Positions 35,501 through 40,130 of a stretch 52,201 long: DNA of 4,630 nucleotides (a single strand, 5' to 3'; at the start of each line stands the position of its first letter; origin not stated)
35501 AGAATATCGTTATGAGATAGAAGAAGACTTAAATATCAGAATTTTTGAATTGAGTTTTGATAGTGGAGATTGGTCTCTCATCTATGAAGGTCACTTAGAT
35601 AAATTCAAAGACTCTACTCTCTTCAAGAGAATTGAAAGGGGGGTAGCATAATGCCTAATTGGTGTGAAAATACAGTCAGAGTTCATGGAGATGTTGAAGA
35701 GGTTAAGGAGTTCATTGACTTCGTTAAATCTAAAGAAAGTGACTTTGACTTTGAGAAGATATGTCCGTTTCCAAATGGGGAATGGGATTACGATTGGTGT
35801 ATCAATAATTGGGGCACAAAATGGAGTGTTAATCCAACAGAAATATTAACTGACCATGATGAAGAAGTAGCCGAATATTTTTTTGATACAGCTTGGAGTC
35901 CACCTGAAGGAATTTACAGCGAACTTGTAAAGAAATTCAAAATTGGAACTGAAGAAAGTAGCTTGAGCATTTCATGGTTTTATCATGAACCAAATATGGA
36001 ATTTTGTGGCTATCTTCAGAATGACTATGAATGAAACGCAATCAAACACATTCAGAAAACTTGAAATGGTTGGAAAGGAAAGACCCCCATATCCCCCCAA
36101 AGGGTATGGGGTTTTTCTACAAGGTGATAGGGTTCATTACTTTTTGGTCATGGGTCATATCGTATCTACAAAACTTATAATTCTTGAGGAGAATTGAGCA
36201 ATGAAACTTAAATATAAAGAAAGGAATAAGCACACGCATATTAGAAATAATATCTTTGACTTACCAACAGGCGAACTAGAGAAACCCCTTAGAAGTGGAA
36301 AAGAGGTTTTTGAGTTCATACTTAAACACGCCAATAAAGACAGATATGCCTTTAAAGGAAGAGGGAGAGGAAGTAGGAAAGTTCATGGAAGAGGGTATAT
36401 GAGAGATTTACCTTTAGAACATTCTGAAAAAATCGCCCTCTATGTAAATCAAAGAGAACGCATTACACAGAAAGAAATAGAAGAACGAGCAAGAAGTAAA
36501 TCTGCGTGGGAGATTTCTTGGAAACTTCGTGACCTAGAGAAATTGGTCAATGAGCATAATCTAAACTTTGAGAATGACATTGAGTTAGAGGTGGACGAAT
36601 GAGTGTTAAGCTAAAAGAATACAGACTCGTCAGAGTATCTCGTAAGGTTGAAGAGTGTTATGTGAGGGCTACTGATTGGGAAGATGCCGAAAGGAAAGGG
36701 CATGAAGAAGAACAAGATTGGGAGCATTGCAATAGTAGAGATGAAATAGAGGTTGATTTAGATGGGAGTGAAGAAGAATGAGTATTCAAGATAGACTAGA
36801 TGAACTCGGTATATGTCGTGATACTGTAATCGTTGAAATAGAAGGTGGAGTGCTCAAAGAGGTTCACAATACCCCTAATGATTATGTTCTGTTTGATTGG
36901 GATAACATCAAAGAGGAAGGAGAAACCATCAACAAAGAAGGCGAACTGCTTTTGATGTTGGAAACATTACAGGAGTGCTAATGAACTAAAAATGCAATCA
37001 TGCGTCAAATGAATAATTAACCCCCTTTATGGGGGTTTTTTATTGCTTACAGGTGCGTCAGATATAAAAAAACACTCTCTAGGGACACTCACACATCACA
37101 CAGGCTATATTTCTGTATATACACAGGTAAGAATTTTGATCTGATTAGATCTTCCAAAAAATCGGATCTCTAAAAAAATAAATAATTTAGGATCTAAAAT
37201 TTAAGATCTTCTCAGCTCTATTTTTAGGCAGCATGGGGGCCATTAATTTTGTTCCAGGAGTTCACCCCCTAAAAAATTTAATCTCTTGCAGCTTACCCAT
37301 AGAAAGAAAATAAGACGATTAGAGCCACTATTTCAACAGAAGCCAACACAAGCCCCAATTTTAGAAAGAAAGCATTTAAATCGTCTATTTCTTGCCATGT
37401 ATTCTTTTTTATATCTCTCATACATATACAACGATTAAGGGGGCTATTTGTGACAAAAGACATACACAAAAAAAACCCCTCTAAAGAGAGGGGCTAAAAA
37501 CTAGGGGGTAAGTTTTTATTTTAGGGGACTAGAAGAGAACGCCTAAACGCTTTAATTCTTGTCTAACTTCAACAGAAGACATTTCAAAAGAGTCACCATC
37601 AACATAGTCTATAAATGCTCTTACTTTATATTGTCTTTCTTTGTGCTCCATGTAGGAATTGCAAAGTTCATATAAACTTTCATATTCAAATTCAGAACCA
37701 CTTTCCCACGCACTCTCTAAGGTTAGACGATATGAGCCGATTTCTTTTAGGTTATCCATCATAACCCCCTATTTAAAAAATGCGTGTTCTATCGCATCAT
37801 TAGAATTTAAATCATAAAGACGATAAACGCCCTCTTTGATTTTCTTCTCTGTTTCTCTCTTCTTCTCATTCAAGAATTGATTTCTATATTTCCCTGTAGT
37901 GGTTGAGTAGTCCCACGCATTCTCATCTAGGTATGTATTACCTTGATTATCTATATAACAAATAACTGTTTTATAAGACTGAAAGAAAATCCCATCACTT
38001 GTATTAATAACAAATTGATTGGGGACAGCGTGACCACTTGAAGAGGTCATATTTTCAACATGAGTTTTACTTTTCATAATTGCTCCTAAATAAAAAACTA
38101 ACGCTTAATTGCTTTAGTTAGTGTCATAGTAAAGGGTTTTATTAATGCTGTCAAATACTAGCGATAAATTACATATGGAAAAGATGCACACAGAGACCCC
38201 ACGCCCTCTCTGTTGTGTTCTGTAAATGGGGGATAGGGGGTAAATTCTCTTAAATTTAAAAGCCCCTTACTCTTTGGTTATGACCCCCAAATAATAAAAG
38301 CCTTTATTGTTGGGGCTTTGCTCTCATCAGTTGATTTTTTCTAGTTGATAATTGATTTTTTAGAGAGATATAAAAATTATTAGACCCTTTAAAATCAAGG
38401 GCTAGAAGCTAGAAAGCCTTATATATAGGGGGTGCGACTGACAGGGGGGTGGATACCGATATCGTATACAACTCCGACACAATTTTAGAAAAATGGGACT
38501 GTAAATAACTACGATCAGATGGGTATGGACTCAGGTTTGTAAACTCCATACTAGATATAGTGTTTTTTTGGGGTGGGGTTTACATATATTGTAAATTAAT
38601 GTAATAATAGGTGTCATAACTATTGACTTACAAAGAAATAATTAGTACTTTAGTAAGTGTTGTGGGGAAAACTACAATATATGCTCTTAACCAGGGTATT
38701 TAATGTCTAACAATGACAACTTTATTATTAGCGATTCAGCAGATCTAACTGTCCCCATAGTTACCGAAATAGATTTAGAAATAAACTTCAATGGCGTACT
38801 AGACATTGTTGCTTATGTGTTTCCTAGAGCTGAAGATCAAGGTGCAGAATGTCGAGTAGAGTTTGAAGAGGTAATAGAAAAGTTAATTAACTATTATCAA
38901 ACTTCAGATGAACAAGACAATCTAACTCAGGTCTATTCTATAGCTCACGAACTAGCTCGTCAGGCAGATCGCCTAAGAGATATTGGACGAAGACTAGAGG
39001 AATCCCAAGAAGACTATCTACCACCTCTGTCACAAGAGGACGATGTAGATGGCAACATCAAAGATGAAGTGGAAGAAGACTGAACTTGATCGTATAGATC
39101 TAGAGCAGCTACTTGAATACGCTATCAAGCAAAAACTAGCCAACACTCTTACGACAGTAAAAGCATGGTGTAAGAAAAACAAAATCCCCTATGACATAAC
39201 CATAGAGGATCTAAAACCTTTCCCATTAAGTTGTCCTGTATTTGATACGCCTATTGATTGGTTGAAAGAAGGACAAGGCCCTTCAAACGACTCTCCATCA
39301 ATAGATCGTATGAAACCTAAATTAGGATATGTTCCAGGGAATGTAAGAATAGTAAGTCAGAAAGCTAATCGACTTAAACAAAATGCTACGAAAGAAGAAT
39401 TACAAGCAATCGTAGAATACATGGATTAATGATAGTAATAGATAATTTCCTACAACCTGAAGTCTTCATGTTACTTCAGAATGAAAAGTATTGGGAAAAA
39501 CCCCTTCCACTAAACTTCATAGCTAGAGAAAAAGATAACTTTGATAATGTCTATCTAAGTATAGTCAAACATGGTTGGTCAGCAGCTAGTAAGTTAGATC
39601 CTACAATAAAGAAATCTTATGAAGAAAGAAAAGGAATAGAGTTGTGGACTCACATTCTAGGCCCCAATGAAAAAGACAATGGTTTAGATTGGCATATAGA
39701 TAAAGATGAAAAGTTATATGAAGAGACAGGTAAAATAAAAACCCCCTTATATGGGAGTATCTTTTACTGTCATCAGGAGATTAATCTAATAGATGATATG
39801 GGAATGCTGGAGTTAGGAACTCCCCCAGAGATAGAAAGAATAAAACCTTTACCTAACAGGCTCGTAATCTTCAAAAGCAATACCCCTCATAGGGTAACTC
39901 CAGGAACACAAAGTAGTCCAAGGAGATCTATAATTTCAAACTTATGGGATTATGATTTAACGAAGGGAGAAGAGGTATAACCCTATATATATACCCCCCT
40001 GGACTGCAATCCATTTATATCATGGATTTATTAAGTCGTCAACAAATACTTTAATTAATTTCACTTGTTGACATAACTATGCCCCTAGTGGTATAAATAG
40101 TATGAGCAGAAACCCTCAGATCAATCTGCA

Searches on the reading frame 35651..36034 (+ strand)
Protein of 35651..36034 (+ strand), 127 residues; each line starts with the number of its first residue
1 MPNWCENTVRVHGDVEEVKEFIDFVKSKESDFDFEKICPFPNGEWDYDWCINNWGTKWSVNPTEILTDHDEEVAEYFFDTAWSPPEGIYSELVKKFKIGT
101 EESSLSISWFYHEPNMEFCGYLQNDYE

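Call 9: search_protein_families(library=pfam, proteins=[window:35651-36034:+], max_evalue=0.01)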
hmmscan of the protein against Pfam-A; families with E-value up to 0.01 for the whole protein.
window:35651-36034:+ (127 aa): 1 family
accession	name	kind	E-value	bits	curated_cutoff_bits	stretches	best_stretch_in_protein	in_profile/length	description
PF18406.6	DUF1281_C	-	2.2e-05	24.7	22.8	1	68-122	8-56/88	Ferredoxin-like domain in Api92-like protein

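Call 28: search_protein_families(library=phrogs, proteins=[window:35651-36034:+], max_evalue=0.01)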
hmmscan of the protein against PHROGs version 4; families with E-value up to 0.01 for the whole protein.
window:35651-36034:+ (127 aa): 3 families
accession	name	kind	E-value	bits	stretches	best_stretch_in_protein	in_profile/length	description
phrog_12644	-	unknown function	3.6e-21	77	2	46-97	116-163/236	-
phrog_20518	-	unknown function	3.8e-16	60.5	1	11-122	73-177/177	-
phrog_2715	-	unknown function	0.0004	21.5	1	1-99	1-104/149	-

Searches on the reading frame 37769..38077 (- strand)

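Call 28: search_protein_families(library=phrogs, proteins=[window:37769-38077:-], max_evalue=0.01)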
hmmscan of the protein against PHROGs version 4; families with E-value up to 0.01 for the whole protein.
window:37769-38077:- (102 aa): 3 families
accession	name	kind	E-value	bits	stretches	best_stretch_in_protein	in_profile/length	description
phrog_21575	-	unknown function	9.6e-20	71.5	1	5-91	25-116/117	-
phrog_4264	-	unknown function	0.0001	23.6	1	25-79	30-84/93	-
phrog_5643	-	unknown function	0.0035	18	1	20-75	9-63/79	-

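Call 29: search_protein_families(library=pfam, proteins=[window:37769-38077:-], max_evalue=0.05)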
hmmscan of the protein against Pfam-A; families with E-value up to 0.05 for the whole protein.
window:37769-38077:- (102 aa): 1 family
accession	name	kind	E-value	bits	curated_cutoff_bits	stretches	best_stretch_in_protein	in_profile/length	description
PF12132.13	DUF3587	-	0.042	13.8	25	1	5-74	5-74/201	Protein of unknown function (DUF3587)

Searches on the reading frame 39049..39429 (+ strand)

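Call 29: search_protein_families(library=pfam, proteins=[window:39049-39429:+], max_evalue=0.05)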
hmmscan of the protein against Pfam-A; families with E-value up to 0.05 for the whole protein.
window:39049-39429:+ (126 aa): 1 family
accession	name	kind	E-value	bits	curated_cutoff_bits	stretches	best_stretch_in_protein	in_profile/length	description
PF24911.1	YfjL_C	-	0.039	15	28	0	5-49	35-83/117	YfjL-like C-terminal domain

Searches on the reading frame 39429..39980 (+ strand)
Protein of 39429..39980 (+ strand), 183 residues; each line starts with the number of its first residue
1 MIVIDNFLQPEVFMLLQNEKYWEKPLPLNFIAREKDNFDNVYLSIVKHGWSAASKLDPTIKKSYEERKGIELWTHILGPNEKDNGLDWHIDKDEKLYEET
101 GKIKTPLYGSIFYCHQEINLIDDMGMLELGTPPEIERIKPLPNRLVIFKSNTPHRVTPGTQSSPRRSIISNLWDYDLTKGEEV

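Call 29: search_protein_families(library=pfam, proteins=[window:39429-39980:+], max_evalue=0.05)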
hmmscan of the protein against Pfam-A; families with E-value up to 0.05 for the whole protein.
window:39429-39980:+ (183 aa): 2 families
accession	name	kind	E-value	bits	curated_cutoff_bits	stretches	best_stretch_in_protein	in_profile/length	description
PF13640.12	2OG-FeII_Oxy_3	-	9e-07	30.2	27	1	83-171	9-96/98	2OG-Fe(II) oxygenase superfamily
PF13759.12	2OG-FeII_Oxy_5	-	0.0075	17.1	27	1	137-170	67-100/101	Putative 2OG-Fe(II) oxygenase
